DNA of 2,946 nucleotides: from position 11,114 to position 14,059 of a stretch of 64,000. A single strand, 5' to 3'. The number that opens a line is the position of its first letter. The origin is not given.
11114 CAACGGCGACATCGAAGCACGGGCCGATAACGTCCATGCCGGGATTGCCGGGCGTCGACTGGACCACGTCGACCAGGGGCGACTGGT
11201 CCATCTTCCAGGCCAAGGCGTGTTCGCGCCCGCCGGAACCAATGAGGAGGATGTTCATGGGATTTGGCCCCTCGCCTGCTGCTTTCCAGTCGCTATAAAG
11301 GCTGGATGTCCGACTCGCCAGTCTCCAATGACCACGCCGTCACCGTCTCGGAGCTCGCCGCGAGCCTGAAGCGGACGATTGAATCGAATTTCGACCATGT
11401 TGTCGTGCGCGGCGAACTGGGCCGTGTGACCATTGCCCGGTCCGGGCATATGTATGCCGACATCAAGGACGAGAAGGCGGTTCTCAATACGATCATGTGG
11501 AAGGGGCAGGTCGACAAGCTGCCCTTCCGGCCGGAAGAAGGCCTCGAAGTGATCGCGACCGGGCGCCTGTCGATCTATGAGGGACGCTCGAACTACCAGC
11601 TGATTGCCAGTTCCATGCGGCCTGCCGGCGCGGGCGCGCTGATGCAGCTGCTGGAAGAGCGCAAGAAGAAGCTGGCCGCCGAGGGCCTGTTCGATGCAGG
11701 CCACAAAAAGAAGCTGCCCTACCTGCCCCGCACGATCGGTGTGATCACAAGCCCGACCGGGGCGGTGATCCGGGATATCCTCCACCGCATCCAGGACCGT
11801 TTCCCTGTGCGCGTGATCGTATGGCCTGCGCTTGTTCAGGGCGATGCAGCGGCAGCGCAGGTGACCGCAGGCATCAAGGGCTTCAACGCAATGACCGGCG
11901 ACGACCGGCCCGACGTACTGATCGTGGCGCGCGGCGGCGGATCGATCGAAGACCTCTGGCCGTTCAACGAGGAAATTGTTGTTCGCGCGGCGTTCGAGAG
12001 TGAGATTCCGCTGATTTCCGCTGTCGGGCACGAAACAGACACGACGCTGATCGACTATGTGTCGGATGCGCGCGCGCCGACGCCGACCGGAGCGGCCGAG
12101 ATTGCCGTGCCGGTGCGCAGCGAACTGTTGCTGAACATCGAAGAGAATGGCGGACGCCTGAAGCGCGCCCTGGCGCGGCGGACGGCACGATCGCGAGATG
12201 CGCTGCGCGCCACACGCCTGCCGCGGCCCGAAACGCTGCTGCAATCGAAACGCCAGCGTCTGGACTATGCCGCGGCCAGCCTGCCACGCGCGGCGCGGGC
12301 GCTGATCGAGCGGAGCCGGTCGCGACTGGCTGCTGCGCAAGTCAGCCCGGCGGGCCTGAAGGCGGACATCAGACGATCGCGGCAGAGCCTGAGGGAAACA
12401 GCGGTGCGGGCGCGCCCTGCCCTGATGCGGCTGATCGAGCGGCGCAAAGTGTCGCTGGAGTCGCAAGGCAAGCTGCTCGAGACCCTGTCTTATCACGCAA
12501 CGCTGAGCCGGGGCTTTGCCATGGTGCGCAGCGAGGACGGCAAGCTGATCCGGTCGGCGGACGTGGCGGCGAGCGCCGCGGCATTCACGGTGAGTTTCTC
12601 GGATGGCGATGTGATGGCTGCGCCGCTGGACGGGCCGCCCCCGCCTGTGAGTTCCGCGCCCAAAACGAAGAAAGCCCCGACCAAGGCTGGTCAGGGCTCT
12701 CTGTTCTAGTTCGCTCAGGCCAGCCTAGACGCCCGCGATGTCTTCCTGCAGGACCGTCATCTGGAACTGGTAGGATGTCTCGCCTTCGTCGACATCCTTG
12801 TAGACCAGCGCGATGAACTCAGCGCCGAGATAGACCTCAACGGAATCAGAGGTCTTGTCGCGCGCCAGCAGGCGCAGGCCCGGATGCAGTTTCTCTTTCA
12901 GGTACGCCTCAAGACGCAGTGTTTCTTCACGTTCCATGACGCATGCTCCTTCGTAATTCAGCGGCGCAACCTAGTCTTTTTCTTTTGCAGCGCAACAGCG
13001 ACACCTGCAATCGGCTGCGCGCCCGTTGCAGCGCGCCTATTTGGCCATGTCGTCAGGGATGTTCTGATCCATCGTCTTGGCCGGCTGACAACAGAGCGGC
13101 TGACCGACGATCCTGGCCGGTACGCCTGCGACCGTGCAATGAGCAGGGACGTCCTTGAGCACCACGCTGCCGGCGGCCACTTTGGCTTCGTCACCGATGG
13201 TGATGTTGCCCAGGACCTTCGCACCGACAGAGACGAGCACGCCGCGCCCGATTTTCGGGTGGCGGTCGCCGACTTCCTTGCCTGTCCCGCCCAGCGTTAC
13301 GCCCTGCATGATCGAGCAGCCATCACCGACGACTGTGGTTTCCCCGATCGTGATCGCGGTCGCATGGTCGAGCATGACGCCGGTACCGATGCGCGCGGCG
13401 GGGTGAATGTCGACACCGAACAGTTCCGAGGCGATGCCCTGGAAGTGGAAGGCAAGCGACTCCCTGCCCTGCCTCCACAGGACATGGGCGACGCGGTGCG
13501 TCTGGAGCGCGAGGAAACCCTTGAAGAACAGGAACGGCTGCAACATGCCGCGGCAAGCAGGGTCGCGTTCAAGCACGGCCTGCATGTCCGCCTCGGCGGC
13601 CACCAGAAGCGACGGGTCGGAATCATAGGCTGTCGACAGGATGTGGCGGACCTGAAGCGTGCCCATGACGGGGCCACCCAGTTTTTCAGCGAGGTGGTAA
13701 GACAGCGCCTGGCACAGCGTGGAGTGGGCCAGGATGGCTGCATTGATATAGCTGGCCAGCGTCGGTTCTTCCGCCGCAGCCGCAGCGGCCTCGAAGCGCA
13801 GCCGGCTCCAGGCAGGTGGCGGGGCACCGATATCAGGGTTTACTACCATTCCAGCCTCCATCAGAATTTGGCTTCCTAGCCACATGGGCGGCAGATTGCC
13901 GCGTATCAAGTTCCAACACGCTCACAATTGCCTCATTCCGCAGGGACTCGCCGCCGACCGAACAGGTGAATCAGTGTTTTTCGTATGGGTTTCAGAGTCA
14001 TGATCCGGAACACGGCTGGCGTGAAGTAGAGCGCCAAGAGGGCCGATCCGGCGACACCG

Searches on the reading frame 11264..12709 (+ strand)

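Call 28: search_protein_families(library=pfam, proteins=[window:11264-12709:+], max_evalue=0.0001)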
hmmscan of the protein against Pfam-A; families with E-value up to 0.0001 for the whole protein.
window:11264-12709:+ (481 aa): 3 families
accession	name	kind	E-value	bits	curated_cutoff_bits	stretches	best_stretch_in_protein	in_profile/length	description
PF02601.20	Exonuc_VII_L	-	2.3e-99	333.3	35.9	1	142-451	1-313/315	Exonuclease VII, large subunit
PF13742.12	tRNA_anti_2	-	2.8e-25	88.8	27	1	27-119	2-95/95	OB-fold nucleic acid binding domain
PF01336.31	tRNA_anti-codon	-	1.6e-07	31.5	27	1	46-120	1-74/75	OB-fold nucleic acid binding domain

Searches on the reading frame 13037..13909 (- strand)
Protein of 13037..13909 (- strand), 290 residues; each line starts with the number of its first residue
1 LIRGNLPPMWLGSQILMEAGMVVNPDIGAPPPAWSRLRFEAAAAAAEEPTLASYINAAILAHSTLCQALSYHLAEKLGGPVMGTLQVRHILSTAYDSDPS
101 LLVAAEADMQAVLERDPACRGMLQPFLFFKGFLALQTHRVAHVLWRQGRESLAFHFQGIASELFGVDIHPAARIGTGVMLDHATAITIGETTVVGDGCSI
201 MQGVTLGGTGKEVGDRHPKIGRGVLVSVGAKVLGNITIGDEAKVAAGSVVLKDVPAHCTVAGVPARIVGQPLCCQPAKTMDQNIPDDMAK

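Call 29: search_protein_families(library=pfam, proteins=[window:13037-13909:-], max_evalue=0.0001)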
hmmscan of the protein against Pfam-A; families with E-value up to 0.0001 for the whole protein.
window:13037-13909:- (290 aa): 2 families
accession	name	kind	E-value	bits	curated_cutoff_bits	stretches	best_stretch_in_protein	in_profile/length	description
PF06426.19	SATase_N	-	2.7e-34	118.1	21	1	34-137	2-105/105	Serine acetyltransferase, N-terminal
PF00132.30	Hexapep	-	3.5e-10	39.6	27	1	217-251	1-35/36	Bacterial transferase hexapeptide (six repeats)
